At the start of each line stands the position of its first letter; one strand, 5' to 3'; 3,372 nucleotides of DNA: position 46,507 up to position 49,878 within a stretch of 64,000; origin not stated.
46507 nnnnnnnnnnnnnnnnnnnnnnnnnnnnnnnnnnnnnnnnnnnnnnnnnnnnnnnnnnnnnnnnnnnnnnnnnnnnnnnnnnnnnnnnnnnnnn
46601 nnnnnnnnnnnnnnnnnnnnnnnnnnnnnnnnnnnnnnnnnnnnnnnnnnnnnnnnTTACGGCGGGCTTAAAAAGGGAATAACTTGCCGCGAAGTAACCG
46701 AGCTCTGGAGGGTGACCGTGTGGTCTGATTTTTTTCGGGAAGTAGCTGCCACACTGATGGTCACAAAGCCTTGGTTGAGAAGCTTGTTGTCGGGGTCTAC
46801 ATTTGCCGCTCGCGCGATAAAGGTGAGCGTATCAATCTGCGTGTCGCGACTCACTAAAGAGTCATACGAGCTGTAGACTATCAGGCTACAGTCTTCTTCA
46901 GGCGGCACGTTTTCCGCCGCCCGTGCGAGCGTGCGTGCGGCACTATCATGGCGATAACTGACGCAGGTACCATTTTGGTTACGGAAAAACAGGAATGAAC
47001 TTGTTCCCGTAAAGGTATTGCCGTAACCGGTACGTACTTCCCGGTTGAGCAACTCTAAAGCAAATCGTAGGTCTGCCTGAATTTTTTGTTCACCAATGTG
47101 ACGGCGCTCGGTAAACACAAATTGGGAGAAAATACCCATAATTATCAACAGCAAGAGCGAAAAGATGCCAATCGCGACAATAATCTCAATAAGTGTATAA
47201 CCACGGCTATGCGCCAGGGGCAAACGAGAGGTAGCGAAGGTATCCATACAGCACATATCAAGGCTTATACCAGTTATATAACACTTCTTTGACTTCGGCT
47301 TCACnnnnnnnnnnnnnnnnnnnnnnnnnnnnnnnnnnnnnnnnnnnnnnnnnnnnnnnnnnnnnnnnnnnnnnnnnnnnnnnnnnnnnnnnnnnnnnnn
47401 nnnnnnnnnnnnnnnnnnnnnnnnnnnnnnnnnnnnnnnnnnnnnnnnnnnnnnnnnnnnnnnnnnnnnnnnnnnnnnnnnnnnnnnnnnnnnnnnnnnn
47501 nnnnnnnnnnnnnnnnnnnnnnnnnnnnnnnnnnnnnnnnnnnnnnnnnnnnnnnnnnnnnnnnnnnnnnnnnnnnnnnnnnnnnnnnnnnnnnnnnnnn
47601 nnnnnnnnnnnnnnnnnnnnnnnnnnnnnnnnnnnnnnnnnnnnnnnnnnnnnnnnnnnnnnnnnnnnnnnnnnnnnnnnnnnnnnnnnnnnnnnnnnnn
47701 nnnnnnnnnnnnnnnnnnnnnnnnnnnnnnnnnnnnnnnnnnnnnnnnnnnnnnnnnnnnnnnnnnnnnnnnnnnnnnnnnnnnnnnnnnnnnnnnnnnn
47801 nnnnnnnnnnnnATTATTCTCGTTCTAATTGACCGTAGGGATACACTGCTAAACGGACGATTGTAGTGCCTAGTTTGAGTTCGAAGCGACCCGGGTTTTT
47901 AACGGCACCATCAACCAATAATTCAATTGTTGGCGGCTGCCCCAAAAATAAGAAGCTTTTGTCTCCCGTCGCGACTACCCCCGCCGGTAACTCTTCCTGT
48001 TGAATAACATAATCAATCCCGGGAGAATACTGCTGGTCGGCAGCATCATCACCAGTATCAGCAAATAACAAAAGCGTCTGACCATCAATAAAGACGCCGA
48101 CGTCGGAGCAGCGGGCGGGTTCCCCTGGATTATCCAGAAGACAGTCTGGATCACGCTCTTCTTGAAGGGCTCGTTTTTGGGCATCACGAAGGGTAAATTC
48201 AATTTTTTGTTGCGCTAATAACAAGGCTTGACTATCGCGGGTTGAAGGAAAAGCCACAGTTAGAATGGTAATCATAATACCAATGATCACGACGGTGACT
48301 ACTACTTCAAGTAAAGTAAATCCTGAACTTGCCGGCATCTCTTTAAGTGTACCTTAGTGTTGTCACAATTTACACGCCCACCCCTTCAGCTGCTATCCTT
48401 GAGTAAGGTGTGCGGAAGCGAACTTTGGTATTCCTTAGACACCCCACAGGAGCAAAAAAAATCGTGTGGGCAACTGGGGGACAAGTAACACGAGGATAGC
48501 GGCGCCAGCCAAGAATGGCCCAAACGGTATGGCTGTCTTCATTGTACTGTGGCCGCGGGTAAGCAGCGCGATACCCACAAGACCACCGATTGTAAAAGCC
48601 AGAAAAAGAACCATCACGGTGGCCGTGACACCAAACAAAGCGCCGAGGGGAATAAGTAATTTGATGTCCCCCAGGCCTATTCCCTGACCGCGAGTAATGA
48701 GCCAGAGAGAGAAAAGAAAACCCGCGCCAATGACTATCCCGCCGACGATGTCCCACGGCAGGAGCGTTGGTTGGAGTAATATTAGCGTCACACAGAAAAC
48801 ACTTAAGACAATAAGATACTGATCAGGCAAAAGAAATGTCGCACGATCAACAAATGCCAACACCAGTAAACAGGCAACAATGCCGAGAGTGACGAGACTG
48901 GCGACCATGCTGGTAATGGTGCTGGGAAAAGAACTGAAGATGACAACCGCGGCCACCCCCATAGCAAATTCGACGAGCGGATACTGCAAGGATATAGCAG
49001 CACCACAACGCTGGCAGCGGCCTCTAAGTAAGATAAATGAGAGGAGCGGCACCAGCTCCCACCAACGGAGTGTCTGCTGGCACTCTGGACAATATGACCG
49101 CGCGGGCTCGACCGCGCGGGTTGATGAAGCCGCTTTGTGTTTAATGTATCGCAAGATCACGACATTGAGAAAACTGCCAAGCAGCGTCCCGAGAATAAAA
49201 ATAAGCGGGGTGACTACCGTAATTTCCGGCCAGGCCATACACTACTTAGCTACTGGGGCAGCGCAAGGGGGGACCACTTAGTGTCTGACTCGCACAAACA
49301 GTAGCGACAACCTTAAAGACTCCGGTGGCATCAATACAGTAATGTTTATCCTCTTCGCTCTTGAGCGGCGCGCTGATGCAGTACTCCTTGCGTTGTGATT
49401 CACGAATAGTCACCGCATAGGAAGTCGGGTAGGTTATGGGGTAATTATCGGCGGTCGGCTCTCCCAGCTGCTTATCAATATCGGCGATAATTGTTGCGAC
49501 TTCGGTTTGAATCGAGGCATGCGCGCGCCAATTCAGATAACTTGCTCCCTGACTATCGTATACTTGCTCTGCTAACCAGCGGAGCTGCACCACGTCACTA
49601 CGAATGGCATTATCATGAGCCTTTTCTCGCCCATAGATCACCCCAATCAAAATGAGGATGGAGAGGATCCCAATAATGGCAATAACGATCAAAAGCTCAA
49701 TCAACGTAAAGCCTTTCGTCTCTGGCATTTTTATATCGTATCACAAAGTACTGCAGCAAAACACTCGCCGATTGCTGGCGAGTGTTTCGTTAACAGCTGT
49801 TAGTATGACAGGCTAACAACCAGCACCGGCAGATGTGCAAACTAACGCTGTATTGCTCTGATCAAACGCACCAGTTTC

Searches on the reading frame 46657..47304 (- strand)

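Call 60: search_protein_families(library=pfam, proteins=[window:46657-47304:-], max_evalue=0.001)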
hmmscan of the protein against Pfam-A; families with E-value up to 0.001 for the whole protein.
window:46657-47304:- (215 aa): 1 family
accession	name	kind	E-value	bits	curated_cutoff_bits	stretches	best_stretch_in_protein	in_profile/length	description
PF07963.17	N_methyl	-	2.7e-06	27.2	21.2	1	32-55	3-26/27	Prokaryotic N-terminal methylation motif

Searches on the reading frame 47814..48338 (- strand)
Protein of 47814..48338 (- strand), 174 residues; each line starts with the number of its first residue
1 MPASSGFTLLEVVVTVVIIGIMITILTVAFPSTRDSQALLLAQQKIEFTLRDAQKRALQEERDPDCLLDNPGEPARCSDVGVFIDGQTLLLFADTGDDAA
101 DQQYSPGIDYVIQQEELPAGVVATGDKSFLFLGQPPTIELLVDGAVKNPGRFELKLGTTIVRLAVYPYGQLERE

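Call 60: search_protein_families(library=pfam, proteins=[window:47814-48338:-], max_evalue=0.001)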
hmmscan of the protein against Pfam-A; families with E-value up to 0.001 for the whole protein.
window:47814-48338:- (174 aa): 1 family
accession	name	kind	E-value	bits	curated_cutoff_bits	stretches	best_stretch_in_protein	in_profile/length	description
PF07963.17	N_methyl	-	2.4e-06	27.3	21.2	1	1-26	1-26/27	Prokaryotic N-terminal methylation motif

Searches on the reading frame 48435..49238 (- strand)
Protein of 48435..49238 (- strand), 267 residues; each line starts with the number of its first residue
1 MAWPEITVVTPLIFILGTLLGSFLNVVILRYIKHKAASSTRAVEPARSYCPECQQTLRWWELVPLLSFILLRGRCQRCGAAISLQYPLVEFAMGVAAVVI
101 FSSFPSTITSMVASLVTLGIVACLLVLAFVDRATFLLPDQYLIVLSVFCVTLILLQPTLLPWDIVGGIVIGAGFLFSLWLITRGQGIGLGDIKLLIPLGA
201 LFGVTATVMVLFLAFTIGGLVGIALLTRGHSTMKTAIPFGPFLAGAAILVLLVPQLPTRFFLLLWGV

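Call 60: search_protein_families(library=pfam, proteins=[window:48435-49238:-], max_evalue=0.001)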
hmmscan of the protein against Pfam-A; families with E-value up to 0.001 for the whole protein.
window:48435-49238:- (267 aa): 2 families
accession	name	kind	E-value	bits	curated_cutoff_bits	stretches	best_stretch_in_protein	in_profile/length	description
PF06750.18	A24_N_bact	-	1.3e-28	99.4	23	1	15-103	1-83/84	Bacterial Peptidase A24 N-terminal domain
PF01478.23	Peptidase_A24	-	2.2e-13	51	26.5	1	120-223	3-104/104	Type IV leader peptidase family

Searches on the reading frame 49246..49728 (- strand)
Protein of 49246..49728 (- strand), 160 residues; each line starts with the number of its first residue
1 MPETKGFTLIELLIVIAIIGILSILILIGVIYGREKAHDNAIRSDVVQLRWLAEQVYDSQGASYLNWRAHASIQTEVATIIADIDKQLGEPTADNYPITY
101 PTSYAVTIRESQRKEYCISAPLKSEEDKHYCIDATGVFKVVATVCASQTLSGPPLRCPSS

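Call 60: search_protein_families(library=pfam, proteins=[window:49246-49728:-], max_evalue=0.001)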
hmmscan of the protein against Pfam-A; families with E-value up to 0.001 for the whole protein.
window:49246-49728:- (160 aa): 1 family
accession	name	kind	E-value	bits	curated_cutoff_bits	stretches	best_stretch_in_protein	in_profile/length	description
PF07963.17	N_methyl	-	1.8e-07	30.9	21.2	1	5-26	5-26/27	Prokaryotic N-terminal methylation motif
